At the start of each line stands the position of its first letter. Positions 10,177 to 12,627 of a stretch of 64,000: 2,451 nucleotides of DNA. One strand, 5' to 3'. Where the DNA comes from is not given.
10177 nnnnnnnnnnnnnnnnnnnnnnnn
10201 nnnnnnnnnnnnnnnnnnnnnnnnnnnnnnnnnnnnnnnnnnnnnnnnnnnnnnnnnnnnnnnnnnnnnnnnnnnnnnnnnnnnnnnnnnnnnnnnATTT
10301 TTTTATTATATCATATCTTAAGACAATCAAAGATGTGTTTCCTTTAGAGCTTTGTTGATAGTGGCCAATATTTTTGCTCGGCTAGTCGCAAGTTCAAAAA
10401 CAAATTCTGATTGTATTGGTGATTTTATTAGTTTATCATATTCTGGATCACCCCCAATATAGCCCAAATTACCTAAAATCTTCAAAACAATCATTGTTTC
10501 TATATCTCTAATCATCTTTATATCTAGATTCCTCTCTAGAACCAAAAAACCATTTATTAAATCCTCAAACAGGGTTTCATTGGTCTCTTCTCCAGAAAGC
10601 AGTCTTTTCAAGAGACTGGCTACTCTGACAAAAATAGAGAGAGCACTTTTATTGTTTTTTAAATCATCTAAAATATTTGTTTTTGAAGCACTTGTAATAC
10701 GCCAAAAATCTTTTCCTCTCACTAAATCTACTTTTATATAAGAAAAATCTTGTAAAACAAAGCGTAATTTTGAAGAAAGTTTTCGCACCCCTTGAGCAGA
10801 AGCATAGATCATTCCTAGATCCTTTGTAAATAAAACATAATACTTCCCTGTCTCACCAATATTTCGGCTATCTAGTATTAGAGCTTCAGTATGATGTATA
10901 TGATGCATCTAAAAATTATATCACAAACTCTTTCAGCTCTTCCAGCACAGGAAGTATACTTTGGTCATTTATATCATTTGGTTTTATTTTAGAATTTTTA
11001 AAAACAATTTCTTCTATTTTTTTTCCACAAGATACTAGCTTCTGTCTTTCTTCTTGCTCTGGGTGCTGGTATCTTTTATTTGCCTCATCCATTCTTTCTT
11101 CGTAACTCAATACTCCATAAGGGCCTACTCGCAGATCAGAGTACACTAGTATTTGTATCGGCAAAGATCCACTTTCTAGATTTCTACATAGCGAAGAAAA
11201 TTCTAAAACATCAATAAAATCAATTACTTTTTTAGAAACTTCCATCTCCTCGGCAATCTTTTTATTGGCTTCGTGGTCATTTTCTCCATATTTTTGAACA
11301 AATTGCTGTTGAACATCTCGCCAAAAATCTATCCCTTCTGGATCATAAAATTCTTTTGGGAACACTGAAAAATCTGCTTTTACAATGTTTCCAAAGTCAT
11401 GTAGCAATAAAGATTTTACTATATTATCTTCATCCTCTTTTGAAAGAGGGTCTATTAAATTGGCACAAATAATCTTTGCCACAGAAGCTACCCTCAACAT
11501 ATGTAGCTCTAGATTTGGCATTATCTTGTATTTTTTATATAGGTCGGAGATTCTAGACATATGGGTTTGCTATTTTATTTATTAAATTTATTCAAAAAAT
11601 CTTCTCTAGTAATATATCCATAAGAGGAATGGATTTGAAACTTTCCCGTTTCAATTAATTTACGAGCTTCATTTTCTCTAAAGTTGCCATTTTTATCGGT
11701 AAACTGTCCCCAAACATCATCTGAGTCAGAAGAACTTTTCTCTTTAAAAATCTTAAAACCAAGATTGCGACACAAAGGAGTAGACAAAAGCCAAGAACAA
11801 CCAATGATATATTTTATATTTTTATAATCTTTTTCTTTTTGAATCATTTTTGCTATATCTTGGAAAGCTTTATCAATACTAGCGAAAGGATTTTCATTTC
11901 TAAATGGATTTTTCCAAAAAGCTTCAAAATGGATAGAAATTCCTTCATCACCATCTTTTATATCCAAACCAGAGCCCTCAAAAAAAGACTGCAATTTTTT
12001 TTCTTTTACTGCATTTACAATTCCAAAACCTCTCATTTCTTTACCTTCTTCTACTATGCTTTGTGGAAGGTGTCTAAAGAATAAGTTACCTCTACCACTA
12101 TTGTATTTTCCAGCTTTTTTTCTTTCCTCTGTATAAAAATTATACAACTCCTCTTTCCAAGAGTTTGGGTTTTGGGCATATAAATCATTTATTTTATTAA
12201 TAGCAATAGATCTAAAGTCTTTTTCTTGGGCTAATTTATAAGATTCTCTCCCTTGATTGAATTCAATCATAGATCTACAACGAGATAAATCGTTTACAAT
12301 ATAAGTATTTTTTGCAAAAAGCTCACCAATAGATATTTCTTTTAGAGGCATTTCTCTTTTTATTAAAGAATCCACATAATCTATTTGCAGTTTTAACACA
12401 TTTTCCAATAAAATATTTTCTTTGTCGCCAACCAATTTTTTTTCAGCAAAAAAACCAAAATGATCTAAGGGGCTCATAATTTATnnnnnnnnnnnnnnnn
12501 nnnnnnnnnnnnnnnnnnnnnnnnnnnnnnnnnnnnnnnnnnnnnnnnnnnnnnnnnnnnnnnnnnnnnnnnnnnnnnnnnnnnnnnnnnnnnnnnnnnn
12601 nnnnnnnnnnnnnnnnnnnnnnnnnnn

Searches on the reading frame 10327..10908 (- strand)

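Call 81: search_protein_families(library=pfam, proteins=[window:10327-10908:-], max_evalue=0.0001)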
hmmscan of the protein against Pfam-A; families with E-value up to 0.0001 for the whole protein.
window:10327-10908:- (193 aa): 1 family
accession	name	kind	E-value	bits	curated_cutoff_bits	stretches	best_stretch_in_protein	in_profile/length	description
PF11967.14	RecO_N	-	1e-10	41.9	27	1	1-75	1-75/80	Recombination protein O N terminal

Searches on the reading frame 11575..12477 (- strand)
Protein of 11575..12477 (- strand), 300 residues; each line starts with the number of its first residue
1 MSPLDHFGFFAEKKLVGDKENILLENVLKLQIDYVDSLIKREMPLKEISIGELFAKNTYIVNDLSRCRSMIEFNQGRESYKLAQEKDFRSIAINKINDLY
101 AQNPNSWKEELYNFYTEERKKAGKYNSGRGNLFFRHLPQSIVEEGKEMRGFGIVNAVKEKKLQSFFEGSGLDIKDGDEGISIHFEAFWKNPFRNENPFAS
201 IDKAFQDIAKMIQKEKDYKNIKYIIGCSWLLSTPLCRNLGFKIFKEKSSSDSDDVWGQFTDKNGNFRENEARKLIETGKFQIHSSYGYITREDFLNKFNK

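Call 81: search_protein_families(library=pfam, proteins=[window:11575-12477:-], max_evalue=0.0001)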
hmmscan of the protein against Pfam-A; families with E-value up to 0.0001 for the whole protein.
window:11575-12477:- (300 aa): 1 family
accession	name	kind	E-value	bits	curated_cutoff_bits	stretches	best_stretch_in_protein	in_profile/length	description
PF22790.2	YkoP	-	1.9e-05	24.4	27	1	200-247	88-133/183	YkoP domain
